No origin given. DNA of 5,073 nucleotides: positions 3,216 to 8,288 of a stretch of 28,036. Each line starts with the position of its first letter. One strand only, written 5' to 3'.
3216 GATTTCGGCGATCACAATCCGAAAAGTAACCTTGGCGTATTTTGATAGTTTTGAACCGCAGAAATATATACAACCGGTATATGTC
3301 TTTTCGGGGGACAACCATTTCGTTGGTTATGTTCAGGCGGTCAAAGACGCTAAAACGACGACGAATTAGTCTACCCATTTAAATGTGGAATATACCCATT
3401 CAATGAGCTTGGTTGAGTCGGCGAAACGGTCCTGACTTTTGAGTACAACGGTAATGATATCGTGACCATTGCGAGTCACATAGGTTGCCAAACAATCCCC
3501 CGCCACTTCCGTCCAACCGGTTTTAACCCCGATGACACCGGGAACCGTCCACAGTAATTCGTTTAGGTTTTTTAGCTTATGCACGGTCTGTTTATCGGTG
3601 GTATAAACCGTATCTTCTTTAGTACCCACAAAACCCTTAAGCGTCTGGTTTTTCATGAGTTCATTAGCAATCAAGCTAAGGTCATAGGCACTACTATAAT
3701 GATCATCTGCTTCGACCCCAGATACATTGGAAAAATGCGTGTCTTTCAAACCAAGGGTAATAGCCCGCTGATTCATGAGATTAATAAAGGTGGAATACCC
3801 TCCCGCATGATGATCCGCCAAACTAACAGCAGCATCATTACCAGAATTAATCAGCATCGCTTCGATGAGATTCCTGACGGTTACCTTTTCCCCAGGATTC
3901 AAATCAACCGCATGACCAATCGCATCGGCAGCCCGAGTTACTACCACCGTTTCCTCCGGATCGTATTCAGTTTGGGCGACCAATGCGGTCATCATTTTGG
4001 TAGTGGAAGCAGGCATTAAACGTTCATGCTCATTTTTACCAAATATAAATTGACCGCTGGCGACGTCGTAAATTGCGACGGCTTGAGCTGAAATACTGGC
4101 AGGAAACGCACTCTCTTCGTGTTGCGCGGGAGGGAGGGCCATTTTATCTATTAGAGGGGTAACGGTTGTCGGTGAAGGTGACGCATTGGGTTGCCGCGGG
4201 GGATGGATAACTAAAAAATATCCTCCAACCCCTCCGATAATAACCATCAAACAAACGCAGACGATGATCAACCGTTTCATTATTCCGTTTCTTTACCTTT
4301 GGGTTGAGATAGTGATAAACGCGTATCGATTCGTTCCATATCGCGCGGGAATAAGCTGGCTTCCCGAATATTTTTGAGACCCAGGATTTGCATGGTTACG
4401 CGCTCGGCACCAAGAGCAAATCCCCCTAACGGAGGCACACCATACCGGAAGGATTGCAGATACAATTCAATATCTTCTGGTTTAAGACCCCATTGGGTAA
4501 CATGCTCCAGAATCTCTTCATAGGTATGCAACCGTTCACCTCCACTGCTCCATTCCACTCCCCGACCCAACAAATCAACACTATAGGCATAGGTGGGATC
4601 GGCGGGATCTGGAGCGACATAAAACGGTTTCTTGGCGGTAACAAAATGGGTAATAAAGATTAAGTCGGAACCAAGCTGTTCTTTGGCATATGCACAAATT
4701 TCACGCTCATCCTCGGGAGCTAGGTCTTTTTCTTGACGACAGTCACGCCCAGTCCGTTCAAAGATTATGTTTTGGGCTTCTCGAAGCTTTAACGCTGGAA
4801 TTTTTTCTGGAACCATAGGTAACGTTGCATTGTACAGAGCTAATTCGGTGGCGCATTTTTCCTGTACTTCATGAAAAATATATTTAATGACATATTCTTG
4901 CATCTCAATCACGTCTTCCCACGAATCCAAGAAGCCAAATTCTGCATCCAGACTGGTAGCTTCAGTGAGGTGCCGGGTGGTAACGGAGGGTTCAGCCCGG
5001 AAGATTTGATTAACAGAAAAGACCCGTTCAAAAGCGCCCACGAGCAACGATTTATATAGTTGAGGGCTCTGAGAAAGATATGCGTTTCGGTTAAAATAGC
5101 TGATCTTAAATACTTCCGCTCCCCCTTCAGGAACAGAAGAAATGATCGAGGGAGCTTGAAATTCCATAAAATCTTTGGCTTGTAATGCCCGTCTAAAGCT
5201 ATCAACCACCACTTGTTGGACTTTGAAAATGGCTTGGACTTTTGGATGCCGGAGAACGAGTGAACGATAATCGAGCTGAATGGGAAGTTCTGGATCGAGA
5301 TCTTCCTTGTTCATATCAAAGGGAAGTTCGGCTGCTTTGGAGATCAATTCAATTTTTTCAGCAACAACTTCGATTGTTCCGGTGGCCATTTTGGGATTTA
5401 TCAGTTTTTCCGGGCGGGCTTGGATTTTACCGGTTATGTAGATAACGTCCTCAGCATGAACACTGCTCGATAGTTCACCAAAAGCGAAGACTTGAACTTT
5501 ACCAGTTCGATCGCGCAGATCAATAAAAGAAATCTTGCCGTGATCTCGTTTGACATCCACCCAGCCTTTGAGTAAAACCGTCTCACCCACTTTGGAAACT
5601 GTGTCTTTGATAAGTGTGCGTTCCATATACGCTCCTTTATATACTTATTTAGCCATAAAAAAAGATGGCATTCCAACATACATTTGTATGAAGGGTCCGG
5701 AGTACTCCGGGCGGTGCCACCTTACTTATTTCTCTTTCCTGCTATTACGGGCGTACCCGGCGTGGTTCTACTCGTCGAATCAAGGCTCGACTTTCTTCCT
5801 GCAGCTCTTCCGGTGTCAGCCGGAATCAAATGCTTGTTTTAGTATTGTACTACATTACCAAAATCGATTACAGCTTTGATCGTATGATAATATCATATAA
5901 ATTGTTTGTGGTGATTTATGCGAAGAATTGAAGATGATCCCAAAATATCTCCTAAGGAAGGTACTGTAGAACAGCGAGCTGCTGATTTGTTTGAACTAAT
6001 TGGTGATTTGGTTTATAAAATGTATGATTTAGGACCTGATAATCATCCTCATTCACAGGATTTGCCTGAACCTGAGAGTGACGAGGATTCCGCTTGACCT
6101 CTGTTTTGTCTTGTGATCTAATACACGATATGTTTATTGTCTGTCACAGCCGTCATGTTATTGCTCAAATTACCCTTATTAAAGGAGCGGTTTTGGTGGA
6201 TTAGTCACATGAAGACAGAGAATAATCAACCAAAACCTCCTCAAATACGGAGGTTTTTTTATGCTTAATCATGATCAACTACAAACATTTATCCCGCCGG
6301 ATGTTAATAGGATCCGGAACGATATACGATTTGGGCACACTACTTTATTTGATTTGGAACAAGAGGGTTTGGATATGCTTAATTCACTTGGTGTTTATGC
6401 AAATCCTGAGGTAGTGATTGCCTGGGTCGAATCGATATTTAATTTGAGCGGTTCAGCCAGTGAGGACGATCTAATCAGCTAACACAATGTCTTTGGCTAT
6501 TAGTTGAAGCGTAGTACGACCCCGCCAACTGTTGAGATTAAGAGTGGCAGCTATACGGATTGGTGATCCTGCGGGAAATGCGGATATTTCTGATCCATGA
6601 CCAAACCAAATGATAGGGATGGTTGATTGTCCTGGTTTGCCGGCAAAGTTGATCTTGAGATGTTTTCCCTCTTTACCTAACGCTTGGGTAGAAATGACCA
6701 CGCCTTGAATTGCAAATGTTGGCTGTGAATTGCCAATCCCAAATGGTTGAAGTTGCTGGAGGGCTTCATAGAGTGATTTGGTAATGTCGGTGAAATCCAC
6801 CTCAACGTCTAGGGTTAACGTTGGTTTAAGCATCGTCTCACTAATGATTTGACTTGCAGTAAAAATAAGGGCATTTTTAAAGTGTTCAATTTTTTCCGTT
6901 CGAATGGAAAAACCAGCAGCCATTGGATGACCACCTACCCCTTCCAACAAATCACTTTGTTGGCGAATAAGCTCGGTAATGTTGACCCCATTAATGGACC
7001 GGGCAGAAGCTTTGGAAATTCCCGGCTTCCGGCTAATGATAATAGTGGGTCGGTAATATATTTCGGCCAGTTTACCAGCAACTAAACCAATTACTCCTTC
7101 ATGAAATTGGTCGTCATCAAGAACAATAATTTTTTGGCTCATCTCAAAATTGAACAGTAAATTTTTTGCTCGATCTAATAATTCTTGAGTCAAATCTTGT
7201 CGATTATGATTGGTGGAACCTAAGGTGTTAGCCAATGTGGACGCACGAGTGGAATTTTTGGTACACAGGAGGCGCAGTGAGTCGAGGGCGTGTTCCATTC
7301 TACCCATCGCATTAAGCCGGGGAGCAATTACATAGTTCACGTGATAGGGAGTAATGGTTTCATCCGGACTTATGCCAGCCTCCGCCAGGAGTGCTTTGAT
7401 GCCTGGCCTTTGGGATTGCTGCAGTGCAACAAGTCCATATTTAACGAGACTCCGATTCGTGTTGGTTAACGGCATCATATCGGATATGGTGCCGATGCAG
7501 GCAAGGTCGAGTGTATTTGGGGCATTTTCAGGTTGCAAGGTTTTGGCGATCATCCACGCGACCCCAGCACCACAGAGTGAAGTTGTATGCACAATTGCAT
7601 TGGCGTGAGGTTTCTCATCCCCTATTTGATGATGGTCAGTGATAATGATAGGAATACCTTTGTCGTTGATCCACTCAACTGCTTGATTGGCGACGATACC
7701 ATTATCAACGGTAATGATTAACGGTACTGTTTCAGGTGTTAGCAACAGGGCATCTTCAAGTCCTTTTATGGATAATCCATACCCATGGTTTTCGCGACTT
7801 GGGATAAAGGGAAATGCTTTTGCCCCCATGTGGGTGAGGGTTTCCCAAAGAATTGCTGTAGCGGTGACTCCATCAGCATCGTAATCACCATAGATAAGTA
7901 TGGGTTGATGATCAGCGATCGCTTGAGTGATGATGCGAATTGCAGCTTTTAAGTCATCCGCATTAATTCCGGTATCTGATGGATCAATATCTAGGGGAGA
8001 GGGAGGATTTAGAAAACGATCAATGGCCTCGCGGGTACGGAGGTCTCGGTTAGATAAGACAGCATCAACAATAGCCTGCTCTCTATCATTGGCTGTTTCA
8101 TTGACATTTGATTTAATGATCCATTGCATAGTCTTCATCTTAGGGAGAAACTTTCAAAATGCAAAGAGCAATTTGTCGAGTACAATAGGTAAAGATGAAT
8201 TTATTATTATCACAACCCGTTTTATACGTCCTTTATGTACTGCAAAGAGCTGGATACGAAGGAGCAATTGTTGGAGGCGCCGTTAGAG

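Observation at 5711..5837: Ultrashort-Stem-I (ileS-type) T-box riboswitch re-specified for aspartate in a putative CPR bacterium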

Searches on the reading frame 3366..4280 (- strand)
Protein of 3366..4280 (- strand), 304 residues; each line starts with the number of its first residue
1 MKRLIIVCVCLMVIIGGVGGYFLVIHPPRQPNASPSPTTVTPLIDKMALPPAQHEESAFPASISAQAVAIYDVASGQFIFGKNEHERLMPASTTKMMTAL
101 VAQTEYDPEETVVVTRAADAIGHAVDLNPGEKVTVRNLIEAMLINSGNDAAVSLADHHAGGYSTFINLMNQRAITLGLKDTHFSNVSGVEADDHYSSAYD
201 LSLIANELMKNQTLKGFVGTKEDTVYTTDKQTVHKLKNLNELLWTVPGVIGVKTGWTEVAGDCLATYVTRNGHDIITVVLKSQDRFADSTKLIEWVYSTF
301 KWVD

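Call 5: search_protein_families(library=ncbifam, proteins=[window:3366-4280:-])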
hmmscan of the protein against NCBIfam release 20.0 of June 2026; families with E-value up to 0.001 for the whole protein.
window:3366-4280:- (304 aa): 11 families
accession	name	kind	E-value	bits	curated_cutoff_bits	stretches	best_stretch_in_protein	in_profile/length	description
NF008489.0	PRK11397.1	equivalog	2.4e-37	128.6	610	1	55-303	27-286/389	serine-type D-Ala-D-Ala carboxypeptidase DacD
NF008059.0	PRK10793.1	equivalog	4.9e-37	127.6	694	1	62-303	43-295/403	D-alanyl-D-alanine carboxypeptidase DacA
NF007445.0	PRK10001.1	equivalog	2.1e-34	119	765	1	53-302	26-287/400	serine-type D-Ala-D-Ala carboxypeptidase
NF008668.0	PRK11669.1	equivalog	1.1e-28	100.3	294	1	55-296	33-280/316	D-alanyl-D-alanine endopeptidase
NF000471.1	vanY_of_D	exception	3.3e-25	89.1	625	1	60-294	94-349/354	transpeptidase-like D-Ala-D-Ala carboxypeptidase VanY-D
NF038273.1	strep_PBP3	exception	8.5e-24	84.3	490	1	62-301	25-293/407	D-alanyl-D-alanine carboxypeptidase PBP3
NF038258.2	PBP4_Staph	exception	8.2e-22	77.5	500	1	66-284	42-281/366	penicillin-binding protein PBP4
NF000232.1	lactamase_L2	exception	9.3e-06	25.3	540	1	61-172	53-168/303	L2 family extended-spectrum class A beta-lactamase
NF033140.0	blaZ_mecC_type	exception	9e-05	22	600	1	81-217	52-184/283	mecC-type penicillin-hydrolyzing class A beta-lactamase BlaZ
NF008322.0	PRK11113.1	equivalog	0.00022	19.9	527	0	64-108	34-78/477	serine-type D-Ala-D-Ala carboxypeptidase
NF033103.1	bla_class_A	equivalog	0.00085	18.5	200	1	67-171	14-123/257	class A beta-lactamase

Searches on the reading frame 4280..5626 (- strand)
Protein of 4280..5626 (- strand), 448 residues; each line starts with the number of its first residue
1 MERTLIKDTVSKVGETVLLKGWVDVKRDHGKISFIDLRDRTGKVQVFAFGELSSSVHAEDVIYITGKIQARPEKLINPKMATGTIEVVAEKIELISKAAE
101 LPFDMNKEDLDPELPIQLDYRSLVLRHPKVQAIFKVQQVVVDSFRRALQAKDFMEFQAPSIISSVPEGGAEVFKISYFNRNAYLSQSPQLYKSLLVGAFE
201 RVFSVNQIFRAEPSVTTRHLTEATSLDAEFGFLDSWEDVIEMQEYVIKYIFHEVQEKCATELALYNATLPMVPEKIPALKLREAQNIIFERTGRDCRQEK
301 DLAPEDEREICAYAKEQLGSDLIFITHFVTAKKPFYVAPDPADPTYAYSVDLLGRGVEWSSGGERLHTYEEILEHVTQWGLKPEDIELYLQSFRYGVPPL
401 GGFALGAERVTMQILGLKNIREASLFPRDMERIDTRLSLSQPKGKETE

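Call 5: search_protein_families(library=ncbifam, proteins=[window:4280-5626:-])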
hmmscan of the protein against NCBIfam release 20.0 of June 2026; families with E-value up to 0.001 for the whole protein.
window:4280-5626:- (448 aa): 17 families
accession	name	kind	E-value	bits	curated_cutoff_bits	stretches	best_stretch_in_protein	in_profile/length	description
NF003483.0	PRK05159.1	equivalog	2.1e-140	468.5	353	1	1-433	3-436/438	aspartate--tRNA(Asn) ligase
TIGR00458.1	aspS_nondisc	equivalog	1.1e-111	373.9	368.4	1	13-433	11-426/428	aspartate--tRNA(Asn) ligase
NF001750.0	PRK00476.1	equivalog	3.1e-72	243.7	443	2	10-257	14-268/590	aspartate--tRNA ligase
NF003037.0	PRK03932.1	equivalog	6.9e-67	226.4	414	1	3-434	3-450/451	asparagine--tRNA ligase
TIGR00457.1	asnS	equivalog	3e-65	220.8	342.6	1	4-434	6-454/455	asparagine--tRNA ligase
TIGR00459.1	aspS_bact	equivalog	5.6e-62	209.9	373.85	2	10-260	12-263/586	aspartate--tRNA ligase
NF009460.0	PRK12820.1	equivalog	4.1e-42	144.2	1379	2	9-251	30-291/723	bifunctional aspartyl-tRNA synthetase/aspartyl/glutamyl-tRNA amidotransferase subunit C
NF001756.1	PRK00484.1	subfamily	5.3e-33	114.4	468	2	8-262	45-298/488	lysine--tRNA ligase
NF005052.0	PRK06462.1-1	equivalog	5.4e-33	114.5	368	1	106-428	21-345/353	asparagine synthetase A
TIGR00499.1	lysS_bact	equivalog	6.8e-31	107.4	427.6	2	11-302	50-340/496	lysine--tRNA ligase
NF002821.0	PRK02983.1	equivalog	2.6e-27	95.3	742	2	9-247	654-892/1102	bifunctional lysylphosphatidylglycerol synthetase/lysine--tRNA ligase LysX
NF005054.0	PRK06462.1-4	equivalog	2.8e-24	85.8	309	1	122-428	13-310/318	asparagine synthetase A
NF009101.0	PRK12445.1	subfamily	1.9e-22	79.5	1026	1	19-257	70-308/505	lysine--tRNA ligase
NF005055.0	PRK06462.1-5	equivalog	4.7e-12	45.7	389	1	176-432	81-337/341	asparagine synthetase A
NF005053.0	PRK06462.1-3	equivalog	5.8e-10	39.2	322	1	173-429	10-267/274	asparagine synthetase A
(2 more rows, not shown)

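Call 43: find_related_loci(query=window:4280-5626:-, collection=genome_contigs, flank=1000)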
Query window:4280-5626:- (448 aa) in genome_contigs; peptide patterns used: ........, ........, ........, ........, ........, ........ (x = any residue, [..] = any of these).
66 stretches matched a pattern; 8 encode a relative of the query (tblastn E <= 1e-3); 8 distinct loci.
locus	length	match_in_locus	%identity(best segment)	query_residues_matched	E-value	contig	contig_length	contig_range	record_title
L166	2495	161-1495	89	1-445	0e+0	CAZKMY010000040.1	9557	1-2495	MAG TPA_asm: uncultured Pseudomonadales bacterium isolate SRP263991_co6_38 genome assembly, contig: NODE_9163_length_955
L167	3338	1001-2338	88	1-446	0e+0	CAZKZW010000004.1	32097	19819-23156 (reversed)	MAG TPA_asm: uncultured Pseudomonadales bacterium isolate SRP192927_co3_66 genome assembly, contig: NODE_2644_length_320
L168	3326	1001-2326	72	1-443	0e+0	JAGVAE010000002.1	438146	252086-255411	MAG: Candidatus Woesebacteria bacterium isolate DeMMO6_57 c_000000045538, whole genome shotgun sequence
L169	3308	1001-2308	65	1-438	0e+0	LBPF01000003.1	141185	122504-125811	MAG: Candidatus Woesebacteria bacterium GW2011_GWB1_33_38 UR44_C0003, whole genome shotgun sequence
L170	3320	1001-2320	66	1-441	0e+0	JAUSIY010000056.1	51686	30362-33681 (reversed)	MAG: bacterium isolate E14_metabat.bin.279 E14_k141_1155502, whole genome shotgun sequence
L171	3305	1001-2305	32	1-427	2e-56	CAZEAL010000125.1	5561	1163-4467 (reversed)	MAG TPA_asm: uncultured Candidatus Saccharibacteria bacterium isolate binchicken_co169_150 genome assembly, contig: k99_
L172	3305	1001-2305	31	1-427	7e-51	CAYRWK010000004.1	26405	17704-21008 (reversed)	MAG TPA_asm: uncultured Candidatus Saccharibacteria bacterium isolate SRP011637_co1_82 genome assembly, contig: NODE_453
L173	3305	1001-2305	33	1-427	8e-57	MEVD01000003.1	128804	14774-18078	MAG: candidate division WWE3 bacterium RIFCSPHIGHO2_02_FULL_38_14 rifcsphigho2_02_scaffold_127, whole genome shotgun seq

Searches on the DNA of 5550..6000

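Call 4: search_rna_families(source=window, start=5550, end=6000, threshold=evalue, max_evalue=10, show_alignments=5)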
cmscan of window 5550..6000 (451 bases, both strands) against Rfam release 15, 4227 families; matches with E-value up to 10: 3.
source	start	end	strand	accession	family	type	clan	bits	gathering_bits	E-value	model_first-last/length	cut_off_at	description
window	5688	5880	-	RF00230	T-box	Cis-reg; leader;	-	27.1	93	0.00033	1-219/219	no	T-box leader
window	5879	5959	+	RF01599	plasmodium_snoR24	Gene; snRNA; snoRNA; CD-box;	-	19.6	55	8.1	1-82/82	no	small nucleolar RNA snoR24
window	5770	5837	-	RF01121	sR38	Gene; snRNA; snoRNA; CD-box;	-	12.3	50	2.1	1-59/59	no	Small nucleolar RNA sR38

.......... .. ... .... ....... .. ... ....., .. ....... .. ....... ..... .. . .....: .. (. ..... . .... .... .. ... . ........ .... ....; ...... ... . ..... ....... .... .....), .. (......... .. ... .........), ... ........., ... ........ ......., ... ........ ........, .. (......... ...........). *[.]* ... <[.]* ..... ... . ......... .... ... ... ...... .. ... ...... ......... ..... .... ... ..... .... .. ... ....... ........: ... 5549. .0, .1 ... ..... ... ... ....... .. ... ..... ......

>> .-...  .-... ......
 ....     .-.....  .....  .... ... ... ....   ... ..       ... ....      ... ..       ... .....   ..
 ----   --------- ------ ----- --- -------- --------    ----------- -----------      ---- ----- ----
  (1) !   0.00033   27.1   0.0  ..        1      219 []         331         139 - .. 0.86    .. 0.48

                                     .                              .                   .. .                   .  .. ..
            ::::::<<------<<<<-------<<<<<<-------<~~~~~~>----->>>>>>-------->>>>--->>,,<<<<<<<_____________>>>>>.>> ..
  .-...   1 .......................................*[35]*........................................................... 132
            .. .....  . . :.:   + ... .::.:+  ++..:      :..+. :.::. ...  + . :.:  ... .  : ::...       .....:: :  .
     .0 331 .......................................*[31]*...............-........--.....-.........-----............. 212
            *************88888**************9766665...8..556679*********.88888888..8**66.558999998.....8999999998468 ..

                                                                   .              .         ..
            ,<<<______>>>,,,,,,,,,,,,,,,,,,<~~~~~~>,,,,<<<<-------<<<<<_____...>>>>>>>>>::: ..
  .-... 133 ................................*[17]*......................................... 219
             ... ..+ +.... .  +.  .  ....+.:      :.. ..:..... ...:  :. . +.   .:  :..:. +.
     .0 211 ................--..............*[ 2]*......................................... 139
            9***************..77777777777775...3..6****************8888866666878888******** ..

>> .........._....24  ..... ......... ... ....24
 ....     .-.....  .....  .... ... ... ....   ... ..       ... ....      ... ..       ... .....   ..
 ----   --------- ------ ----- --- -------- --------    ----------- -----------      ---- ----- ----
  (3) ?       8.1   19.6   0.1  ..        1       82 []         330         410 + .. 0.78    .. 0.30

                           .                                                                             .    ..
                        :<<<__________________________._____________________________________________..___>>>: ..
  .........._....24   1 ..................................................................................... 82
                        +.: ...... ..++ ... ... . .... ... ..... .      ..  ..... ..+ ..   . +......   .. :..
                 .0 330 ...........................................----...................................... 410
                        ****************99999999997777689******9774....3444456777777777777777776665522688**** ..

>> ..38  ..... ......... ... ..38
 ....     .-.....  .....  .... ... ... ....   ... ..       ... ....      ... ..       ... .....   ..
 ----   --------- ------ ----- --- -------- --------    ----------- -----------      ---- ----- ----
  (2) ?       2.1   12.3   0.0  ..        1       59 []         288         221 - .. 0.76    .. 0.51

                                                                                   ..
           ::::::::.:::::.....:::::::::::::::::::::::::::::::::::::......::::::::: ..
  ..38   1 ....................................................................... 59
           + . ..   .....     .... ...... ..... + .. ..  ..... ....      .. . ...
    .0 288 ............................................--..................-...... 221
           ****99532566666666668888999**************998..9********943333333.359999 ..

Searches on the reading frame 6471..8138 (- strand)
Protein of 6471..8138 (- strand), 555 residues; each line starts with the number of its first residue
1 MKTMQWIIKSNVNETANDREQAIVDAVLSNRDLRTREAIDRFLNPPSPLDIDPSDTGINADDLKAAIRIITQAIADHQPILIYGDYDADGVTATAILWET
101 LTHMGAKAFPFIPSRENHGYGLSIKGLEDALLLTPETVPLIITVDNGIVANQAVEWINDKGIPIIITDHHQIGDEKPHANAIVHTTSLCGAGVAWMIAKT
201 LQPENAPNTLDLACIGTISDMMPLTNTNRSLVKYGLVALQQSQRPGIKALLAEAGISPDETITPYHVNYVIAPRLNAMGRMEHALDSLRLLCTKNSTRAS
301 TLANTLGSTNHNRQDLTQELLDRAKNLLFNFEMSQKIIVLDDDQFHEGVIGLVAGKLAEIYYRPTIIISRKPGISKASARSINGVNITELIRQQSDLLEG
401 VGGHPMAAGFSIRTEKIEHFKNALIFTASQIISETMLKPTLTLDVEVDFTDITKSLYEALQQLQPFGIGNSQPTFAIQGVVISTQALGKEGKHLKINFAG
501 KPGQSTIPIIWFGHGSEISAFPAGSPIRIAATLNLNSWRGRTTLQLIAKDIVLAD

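Call 5: search_protein_families(library=ncbifam, proteins=[window:6471-8138:-])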
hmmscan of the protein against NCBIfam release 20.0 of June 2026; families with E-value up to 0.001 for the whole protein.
window:6471-8138:- (555 aa): 5 families
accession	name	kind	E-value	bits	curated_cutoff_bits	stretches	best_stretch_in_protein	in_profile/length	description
TIGR00644.1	recJ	equivalog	2.7e-139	464.9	396.9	1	22-551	3-546/546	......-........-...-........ exonuclease RecJ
NF008290.0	PRK11070.1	equivalog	3.4e-71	240.5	900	1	63-551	57-574/577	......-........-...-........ exonuclease RecJ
NF053576.1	RecJ_archaeal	equivalog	1.9e-26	92.9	360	2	70-234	4-167/452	RecJ family nuclease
NF040701.1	RecJ_Meth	equivalog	1.2e-13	50.7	550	1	77-225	7-152/449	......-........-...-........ exonuclease RecJ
NF053575.1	GAN_nuclease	exception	6.7e-07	28.3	850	0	65-222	12-168/467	GINS-associated RecJ family nuclease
